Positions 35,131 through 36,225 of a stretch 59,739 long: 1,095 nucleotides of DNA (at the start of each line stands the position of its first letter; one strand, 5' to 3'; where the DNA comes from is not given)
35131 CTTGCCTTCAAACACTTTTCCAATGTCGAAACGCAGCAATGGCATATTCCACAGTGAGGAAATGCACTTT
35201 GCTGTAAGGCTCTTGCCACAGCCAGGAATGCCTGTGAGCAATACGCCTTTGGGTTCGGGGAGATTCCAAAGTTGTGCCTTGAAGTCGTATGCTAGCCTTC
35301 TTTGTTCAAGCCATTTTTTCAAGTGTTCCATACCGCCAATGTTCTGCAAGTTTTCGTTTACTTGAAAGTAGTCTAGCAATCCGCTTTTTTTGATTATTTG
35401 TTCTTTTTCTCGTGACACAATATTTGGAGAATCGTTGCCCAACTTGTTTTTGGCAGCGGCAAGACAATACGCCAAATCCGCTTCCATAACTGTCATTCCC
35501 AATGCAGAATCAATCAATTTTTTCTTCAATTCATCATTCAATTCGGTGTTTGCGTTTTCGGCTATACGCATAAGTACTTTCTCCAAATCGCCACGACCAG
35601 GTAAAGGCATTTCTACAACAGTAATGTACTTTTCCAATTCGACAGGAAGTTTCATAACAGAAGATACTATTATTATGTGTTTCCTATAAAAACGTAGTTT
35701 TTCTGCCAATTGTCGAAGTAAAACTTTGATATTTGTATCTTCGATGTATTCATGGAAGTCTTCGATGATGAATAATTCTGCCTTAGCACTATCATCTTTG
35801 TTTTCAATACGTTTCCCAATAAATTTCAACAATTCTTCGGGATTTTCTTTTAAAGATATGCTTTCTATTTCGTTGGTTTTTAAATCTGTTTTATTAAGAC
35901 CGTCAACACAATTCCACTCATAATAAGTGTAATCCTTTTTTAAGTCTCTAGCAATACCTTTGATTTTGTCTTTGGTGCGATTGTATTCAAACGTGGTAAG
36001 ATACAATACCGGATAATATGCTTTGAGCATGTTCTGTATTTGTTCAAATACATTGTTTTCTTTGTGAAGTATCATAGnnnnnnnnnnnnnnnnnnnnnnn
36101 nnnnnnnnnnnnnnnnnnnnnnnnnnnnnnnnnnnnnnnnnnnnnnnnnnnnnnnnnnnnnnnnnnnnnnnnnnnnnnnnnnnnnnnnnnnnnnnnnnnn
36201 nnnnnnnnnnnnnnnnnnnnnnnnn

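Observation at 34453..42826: Candidate new defence system: giant UPF1-like helicase + PLD-like nuclease + small protein + AAA+ ATPase in one tight operon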

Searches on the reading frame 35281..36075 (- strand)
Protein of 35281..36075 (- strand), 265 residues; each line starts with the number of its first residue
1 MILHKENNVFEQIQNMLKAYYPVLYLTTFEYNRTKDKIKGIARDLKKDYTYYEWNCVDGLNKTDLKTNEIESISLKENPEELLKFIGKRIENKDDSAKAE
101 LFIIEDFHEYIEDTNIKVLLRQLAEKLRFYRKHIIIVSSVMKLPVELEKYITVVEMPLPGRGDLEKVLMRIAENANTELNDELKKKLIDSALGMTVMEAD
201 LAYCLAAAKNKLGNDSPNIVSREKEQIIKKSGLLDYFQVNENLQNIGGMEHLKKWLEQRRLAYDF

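Call 42: find_related_loci(query=A4, collection=genome_contigs, flank=9000)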
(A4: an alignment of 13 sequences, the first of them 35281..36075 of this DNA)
Query A4 (265 aa) in genome_contigs; peptide patterns used: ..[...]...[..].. (x = any residue, [..] = any of these).
599 stretches matched a pattern (row limit reached: there are more); 587 encode a relative of the query (tblastn E <= 1e-3); the best 80 are kept; 80 distinct loci.
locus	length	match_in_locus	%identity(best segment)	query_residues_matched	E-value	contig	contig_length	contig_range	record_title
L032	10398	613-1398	78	1-265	3e-139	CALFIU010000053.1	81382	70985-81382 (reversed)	MAG TPA_asm: uncultured Bacteroidales bacterium isolate ERR1278074_bin.74_CONCOCT_v1.1_MAG genome assembly, contig: ERZ8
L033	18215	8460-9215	68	10-265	3e-115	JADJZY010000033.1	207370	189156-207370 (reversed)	MAG: Bacteroidetes bacterium isolate Lyne_18-Q3-R50-59_MAXAC.310 tig00320450-10-2081060, whole genome shotgun sequence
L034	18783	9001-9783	65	1-265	1e-114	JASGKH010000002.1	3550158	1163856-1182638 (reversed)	MAG: Breznakibacter sp. isolate 5N570 JMF-2111-06-0005.ont.bin.570_1, whole genome shotgun sequence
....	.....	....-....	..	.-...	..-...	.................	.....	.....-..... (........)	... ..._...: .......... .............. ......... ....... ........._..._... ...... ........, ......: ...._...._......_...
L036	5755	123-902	63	2-265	2e-111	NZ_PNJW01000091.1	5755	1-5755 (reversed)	MAG: Flavobacterium sp. isolate WM.006 WM_1005839_5755, whole genome shotgun sequence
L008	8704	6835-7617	61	1-265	6e-104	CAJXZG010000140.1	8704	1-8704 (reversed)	MAG TPA_asm: uncultured Prolixibacteraceae bacterium isolate SRR6201695_bin.1_MetaBAT_v2.12.1_MAG genome assembly, conti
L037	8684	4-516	87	95-265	7e-98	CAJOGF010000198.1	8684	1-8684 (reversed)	uncultured Bacteroidales bacterium isolate Red_deer_3_mag_163 genome assembly, contig: scaffold_40662, whole genome shot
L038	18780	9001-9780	63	2-265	1e-110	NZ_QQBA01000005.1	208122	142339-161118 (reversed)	Flavobacterium glaciei strain DSM 19728 Ga0244537_105, whole genome shotgun sequence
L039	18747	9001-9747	54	9-264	6e-85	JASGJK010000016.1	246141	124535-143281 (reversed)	MAG: Paludibacteraceae bacterium isolate 5N463 JMF-2111-06-0005.ont.bin.463_15, whole genome shotgun sequence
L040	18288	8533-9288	52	7-264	3e-82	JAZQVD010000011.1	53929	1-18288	MAG: Alloprevotella sp. isolate T1900045172_TC20190168.MAGScoT_cleanbin_000001 SGB_5196_k141_1206756, whole genome shotg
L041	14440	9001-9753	53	8-264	1e-80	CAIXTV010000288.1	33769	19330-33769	uncultured bacterium isolate KTt_bin-0590 genome assembly, contig: bin-0590:288/312, whole genome shotgun sequence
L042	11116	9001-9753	52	9-264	4e-80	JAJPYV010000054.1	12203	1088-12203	MAG: Prevotella sp. isolate AH.B5_7 NODE_433_length_12203_cov_12.609895, whole genome shotgun sequence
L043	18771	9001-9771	51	9-264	1e-79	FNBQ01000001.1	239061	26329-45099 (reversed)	Bacteroidales bacterium KHT7 genome assembly, contig: Ga0105823_101, whole genome shotgun sequence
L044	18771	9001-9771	50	9-264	1e-78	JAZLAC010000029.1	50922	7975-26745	MAG: Bacteroidaceae bacterium isolate T1900045082_TC20190076.MAGScoT_cleanbin_000005 SGB_4663_k141_2853892, whole genome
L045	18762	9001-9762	49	9-264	1e-75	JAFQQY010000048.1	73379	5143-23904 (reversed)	MAG: Prevotella sp. isolate RGIG2070 Goat_Colon-2__c694193, whole genome shotgun sequence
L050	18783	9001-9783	41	3-264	1e-67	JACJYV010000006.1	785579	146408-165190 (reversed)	MAG: Bacteroidia bacterium isolate HK-STAS-BACT-47 HK-STAS-BACT-47_6, whole genome shotgun sequence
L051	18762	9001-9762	47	8-264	3e-67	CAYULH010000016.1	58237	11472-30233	MAG TPA_asm: uncultured Aureispira sp. isolate binchicken_co405_134 genome assembly, contig: NODE_708_length_58237_cov_4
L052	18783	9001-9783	45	7-264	1e-64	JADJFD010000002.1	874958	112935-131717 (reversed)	MAG: Chitinophagaceae bacterium isolate Bjer_18-Q3-R1-45_BATAC.444 tig00001687-10-8796190, whole genome shotgun sequence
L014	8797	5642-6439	44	5-264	7e-63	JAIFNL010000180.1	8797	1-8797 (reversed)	MAG: Bacteroidetes bacterium isolate bin_9 scaffold_13087, whole genome shotgun sequence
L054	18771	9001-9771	42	9-264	2e-61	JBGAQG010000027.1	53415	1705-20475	MAG: Flavipsychrobacter sp. isolate MAG_AAO_H125.56 AAOH125-56_opera_contig_1695, whole genome shotgun sequence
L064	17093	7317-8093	42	9-264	1e-57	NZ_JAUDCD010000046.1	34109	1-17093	Bacteroides gallinaceum strain ET474 ET474_scaffold_46, whole genome shotgun sequence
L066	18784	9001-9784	50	9-265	8e-53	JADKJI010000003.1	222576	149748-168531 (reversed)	MAG: Chitinophagaceae bacterium isolate Vibo_18-Q3-R45-57_BAT3C.204_sub tig00002514-10-2222960, whole genome shotgun seq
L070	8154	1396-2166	34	8-263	3e-41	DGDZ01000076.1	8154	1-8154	MAG TPA_asm: Verrucomicrobia subdivision 3 bacterium UBA3939 UBA3939_contig_7394, whole genome shotgun sequence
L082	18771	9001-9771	34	8-263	6e-41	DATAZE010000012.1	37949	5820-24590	MAG TPA_asm: Verrucomicrobiia bacterium isolate SMAG_U5697 k141_3739587, whole genome shotgun sequence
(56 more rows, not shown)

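Call 45: search_protein_families(library=pfam, proteins=[L082:7138-7710:+, L082:7719-7943:+, L082:7947-8816:+, L082:8813-9001:+, L082:10633-10956:+, L082:10966-11439:+, L070:544-1149:+, L070:1154-1378:+, L082:6217-7059:+, L082:3828-6227:+], max_evalue=0.01)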
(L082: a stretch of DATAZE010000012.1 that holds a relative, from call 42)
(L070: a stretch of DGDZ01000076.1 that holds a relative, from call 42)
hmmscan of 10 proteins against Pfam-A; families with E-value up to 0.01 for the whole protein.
L082:7138-7710:+ (190 aa): 2 families
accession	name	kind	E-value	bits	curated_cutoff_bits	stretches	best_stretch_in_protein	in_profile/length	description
PF04542.20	Sigma70_r2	-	1.3e-14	54.1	24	1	30-90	1-63/71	Sigma-70 region 2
PF08281.18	Sigma70_r4_2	-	5.6e-09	35.9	25.7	1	130-181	2-53/54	Sigma-70, region 4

L082:7719-7943:+ (74 aa): 0 families

L082:7947-8816:+ (289 aa): 2 families
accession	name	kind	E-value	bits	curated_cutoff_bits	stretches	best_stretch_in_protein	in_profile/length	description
PF04055.27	Radical_SAM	-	2.9e-14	54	29.5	1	83-237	5-166/166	Radical SAM superfamily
PF13353.11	Fer4_12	-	4e-07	30.8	22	1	80-161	10-92/137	4Fe-4S single cluster domain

L082:8813-9001:+ (62 aa): 0 families

L082:10633-10956:+ (107 aa): 2 families
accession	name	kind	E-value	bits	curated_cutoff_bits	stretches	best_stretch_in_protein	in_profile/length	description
PF07332.16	Phage_holin_3_6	-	0.0003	21.3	28.4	1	19-77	42-99/116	Putative Actinobacterial Holin-X, holin superfamily III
PF00689.26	Cation_ATPase_C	-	0.0091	16.2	27.3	0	13-67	113-168/175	Cation transporting ATPase, C-terminus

L082:10966-11439:+ (157 aa): 1 family
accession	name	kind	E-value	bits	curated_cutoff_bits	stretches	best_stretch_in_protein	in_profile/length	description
PF06868.16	DUF1257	-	1.9e-06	28.5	22.2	1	78-149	34-101/103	Protein of unknown function (DUF1257)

L070:544-1149:+ (201 aa): 3 families
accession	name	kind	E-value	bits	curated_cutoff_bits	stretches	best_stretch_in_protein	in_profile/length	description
PF04542.20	Sigma70_r2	-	2.5e-14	53.2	24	1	41-101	1-63/71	Sigma-70 region 2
PF08281.18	Sigma70_r4_2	-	9e-12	44.9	25.7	1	141-192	2-53/54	Sigma-70, region 4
PF04545.22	Sigma70_r4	-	0.0027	17.6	24.1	1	147-191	2-46/50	Sigma-70, region 4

L070:1154-1378:+ (74 aa): 0 families

L082:6217-7059:+ (280 aa): 2 families
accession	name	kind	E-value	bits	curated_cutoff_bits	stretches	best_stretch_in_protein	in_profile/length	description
PF17131.11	LolA_like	-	1.1e-21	77.8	30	1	149-274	38-163/184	Outer membrane lipoprotein-sorting protein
PF07044.18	DUF1329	-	0.0001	22.2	23.1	1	199-272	266-340/368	Protein of unknown function (DUF1329)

L082:3828-6227:+ (799 aa): 11 families
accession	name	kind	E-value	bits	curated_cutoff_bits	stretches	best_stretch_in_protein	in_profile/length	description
PF05362.19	Lon_C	-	2.6e-84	282.3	21.1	1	597-796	4-203/205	Lon protease (S16) C-terminal proteolytic domain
PF02190.22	LON_substr_bdg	-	2.7e-47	161.7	28.7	1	32-224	1-200/200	ATP-dependent protease La (LON) substrate-binding domain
PF00004.35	AAA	-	1e-23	84.7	21.2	1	374-511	1-126/131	ATPase family associated with various cellular activities (AAA)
PF22667.2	Lon_lid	-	1.3e-21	76.4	27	1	535-586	1-52/57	Lon protease AAA+ ATPase lid domain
PF07728.20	AAA_5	-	2.6e-07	31.1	22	1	374-508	2-139/139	AAA domain (dynein-related subfamily)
PF13541.12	ChlI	-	7.4e-07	29.5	27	1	639-765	2-121/121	Subunit ChlI of Mg-chelatase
PF13191.12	AAA_16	-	1.2e-05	26.3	32.6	1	360-466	13-124/167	AAA ATPase domain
PF05496.18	RuvB_N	-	0.00014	22.1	27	1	344-399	7-61/159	Holliday junction DNA helicase RuvB P-loop domain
PF13401.12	AAA_22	-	0.00017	22.3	27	1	373-455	7-97/130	AAA domain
PF07724.20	AAA_2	-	0.0003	21.3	27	1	376-495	8-124/166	AAA domain (Cdc48 subfamily)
PF08298.17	AAA_PrkA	-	0.00064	19.3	25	1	344-395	58-109/358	PrkA AAA domain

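Call 65: search_protein_families(library=pfam, proteins=[L054:6074-8311:+, L064:3881-6658:+, L051:6421-8277:+, L052:6198-8351:+, L066:5833-8289:+], max_evalue=0.01)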
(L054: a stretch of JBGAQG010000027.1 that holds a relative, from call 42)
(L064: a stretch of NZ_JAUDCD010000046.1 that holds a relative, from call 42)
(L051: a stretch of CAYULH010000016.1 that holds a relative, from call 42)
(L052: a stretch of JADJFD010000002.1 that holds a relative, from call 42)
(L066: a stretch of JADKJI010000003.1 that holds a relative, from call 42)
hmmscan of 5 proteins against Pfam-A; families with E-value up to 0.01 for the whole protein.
L054:6074-8311:+ (745 aa): 2 families
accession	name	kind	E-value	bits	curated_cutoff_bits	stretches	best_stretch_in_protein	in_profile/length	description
PF13638.12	PIN_4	-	2.4e-20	73.6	21.9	1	609-734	1-130/132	PIN domain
PF25571.1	TPR_CCP1_N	-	0.0059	16.2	27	0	638-709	6-77/310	CCP1-like, N-terminal TPR repeats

L064:3881-6658:+ (925 aa): 4 families
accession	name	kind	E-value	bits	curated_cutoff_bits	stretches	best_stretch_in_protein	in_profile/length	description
PF13638.12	PIN_4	-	6.7e-18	65.7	21.9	1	598-718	1-127/132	PIN domain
PF04552.19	Sigma54_DBD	-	5.1e-07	30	22.8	1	859-920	99-159/160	Sigma-54, DNA binding domain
PF12872.13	OST-HTH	-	4e-05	23.8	23.8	1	766-827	9-65/71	OST-HTH/LOTUS domain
PF18477.7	PIN_9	-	0.00054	20.6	26.3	0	615-718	26-109/116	PIN like domain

L051:6421-8277:+ (618 aa): 0 families

L052:6198-8351:+ (717 aa): 1 family
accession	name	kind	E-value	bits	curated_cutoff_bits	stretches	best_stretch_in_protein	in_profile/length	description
PF13638.12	PIN_4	-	2.2e-17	64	21.9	1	584-695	1-123/132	PIN domain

L066:5833-8289:+ (818 aa): 2 families
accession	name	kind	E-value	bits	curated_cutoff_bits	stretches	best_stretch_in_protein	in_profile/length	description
PF13638.12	PIN_4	-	2.4e-16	60.7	21.9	1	606-731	1-129/132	PIN domain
PF12872.13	OST-HTH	-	0.0003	21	23.8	1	758-808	12-61/71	OST-HTH/LOTUS domain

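Call 84: search_protein_families(library=pfam, proteins=[L052:2491-4600:+, L054:2139-4400:+, L064:297-2300:+, L050:2433-4700:+, L043:2010-4300:+, L051:2807-4800:+, L051:6421-8277:+], max_evalue=0.1)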
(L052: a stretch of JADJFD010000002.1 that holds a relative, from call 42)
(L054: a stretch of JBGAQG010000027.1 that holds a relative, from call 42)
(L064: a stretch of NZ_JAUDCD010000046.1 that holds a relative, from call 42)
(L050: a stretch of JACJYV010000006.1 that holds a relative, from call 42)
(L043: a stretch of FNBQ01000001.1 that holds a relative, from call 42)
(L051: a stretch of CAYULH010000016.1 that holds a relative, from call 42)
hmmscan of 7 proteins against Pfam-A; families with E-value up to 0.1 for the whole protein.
L052:2491-4600:+ (703 aa): 28 families (the best 25 are shown)
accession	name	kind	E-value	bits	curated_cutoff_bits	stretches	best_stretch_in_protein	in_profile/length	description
PF13086.12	AAA_11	-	1.5e-20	74.5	27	1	628-698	1-76/257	AAA domain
PF13245.12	AAA_19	-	3.2e-08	34.2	25.1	1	633-701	1-68/134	AAA domain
PF13604.12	AAA_30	-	9.9e-08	32.4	27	1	628-692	1-64/191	AAA domain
PF00580.27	UvrD-helicase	-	7e-07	29.6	23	1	629-695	1-66/271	UvrD/REP helicase N-terminal domain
PF04851.21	ResIII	-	2.3e-06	28.1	22.5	1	627-691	2-70/164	Type III restriction enzyme, res subunit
PF20720.3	nSTAND3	-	3.4e-05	24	27.2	1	636-673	9-46/155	Novel STAND NTPase 3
PF00270.35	DEAD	-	0.00016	21.9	26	1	631-688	2-60/167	DEAD/DEAH box helicase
PF25199.1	nSTAND_NTPase5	-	0.00053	20.3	34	1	643-694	40-93/145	Novel STAND NTPase 5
PF13191.12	AAA_16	-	0.0015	19.5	32.6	1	632-665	7-45/167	AAA ATPase domain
PF12775.13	AAA_7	-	0.0024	17.9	25.8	1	641-698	30-89/181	P-loop containing dynein motor region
PF02562.22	PhoH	-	0.0032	17.4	27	1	631-681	6-56/205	PhoH-like protein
PF01078.27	Mg_chelatase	-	0.0036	17.2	20.3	1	631-685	9-62/207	Magnesium chelatase, subunit ChlI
PF00910.28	RNA_helicase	-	0.0038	18.1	21.5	0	648-674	2-28/105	RNA helicase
PF00004.35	AAA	-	0.0046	17.8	21.2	1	648-668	2-22/131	ATPase family associated with various cellular activities (AAA)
PF20030.5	bpMoxR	-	0.0064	16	27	1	635-681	22-66/205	MoxR domain in the MoxR-vWA-beta-propeller ternary systems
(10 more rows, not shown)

L054:2139-4400:+ (754 aa): 19 families
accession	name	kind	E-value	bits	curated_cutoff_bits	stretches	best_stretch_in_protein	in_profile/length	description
PF13086.12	AAA_11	-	2.2e-21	77.2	27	1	641-737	1-99/257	AAA domain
PF13604.12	AAA_30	-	2.4e-06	27.9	27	1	641-702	1-61/191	AAA domain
PF13245.12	AAA_19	-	6.5e-05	23.6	25.1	1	646-709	1-63/134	AAA domain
PF04851.21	ResIII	-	0.00012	22.5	22.5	1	640-711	2-77/164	Type III restriction enzyme, res subunit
PF00580.27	UvrD-helicase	-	0.00036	20.8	23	1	642-710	1-68/271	UvrD/REP helicase N-terminal domain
PF09848.15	SLFN-g3_helicase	-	0.01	15.6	24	1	659-728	3-74/354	Schlafen group 3, DNA/RNA helicase domain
PF25199.1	nSTAND_NTPase5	-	0.011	16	34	1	656-706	40-89/145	Novel STAND NTPase 5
PF13191.12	AAA_16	-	0.012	16.5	32.6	1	649-678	11-45/167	AAA ATPase domain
PF00004.35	AAA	-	0.019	15.8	21.2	1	661-680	2-21/131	ATPase family associated with various cellular activities (AAA)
PF05127.21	NAT10_TcmA_helicase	-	0.029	14.7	22.7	1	662-715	2-57/176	RNA cytidine acetyltransferase NAT10/TcmA, helicase domain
PF11619.13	P53_C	-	0.031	14.8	25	1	443-492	17-66/67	Transcription factor P53 - C terminal domain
PF05496.18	RuvB_N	-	0.039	14.2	27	1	655-708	31-79/159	Holliday junction DNA helicase RuvB P-loop domain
PF02562.22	PhoH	-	0.051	13.5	27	0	644-693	6-55/205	PhoH-like protein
PF01078.27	Mg_chelatase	-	0.051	13.4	20.3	0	644-695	9-59/207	Magnesium chelatase, subunit ChlI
PF07728.20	AAA_5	-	0.057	13.9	22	0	661-677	3-19/139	AAA domain (dynein-related subfamily)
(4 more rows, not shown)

L064:297-2300:+ (668 aa): 21 families
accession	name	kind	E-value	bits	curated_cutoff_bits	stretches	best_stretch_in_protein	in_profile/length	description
PF13086.12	AAA_11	-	1.8e-19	71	27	1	516-650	2-137/257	AAA domain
PF13604.12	AAA_30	-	1.3e-06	28.7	27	1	516-584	2-70/191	AAA domain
PF13245.12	AAA_19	-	1.7e-05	25.4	25.1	1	520-581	1-61/134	AAA domain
PF00580.27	UvrD-helicase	-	0.0002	21.6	23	1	516-582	1-66/271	UvrD/REP helicase N-terminal domain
PF04851.21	ResIII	-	0.00021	21.7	22.5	1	515-586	3-78/164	Type III restriction enzyme, res subunit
PF20720.3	nSTAND3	-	0.00062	19.9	27.2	1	522-558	8-44/155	Novel STAND NTPase 3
PF00270.35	DEAD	-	0.00082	19.6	26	1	519-575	3-60/167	DEAD/DEAH box helicase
PF02562.22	PhoH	-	0.002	18.1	27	1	517-597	6-82/205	PhoH-like protein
PF13481.12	AAA_25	-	0.0053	16.8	27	1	504-551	6-53/195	AAA domain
PF09848.15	SLFN-g3_helicase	-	0.0093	15.7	24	1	532-599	2-71/354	Schlafen group 3, DNA/RNA helicase domain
PF00004.35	AAA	-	0.018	15.9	21.2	1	535-553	2-20/131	ATPase family associated with various cellular activities (AAA)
PF13191.12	AAA_16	-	0.019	15.9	32.6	1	532-551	25-44/167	AAA ATPase domain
PF13401.12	AAA_22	-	0.023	15.5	27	1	531-569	5-44/130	AAA domain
PF25199.1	nSTAND_NTPase5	-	0.036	14.3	34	1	531-571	41-80/145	Novel STAND NTPase 5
PF07728.20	AAA_5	-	0.048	14.1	22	0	535-551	3-19/139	AAA domain (dynein-related subfamily)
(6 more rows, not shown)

L050:2433-4700:+ (756 aa): 0 families

L043:2010-4300:+ (763 aa): 0 families

L051:2807-4800:+ (664 aa): 1 family
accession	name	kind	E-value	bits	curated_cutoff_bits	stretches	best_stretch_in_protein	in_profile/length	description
PF13086.12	AAA_11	-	0.059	13.6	27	1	639-664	2-27/257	AAA domain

L051:6421-8277:+ (618 aa): 1 family
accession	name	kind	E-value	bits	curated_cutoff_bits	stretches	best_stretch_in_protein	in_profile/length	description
PF25655.1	Phi6_P8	-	0.056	14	27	0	478-556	31-106/143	Phi6 bacteriophage P8 capsid protein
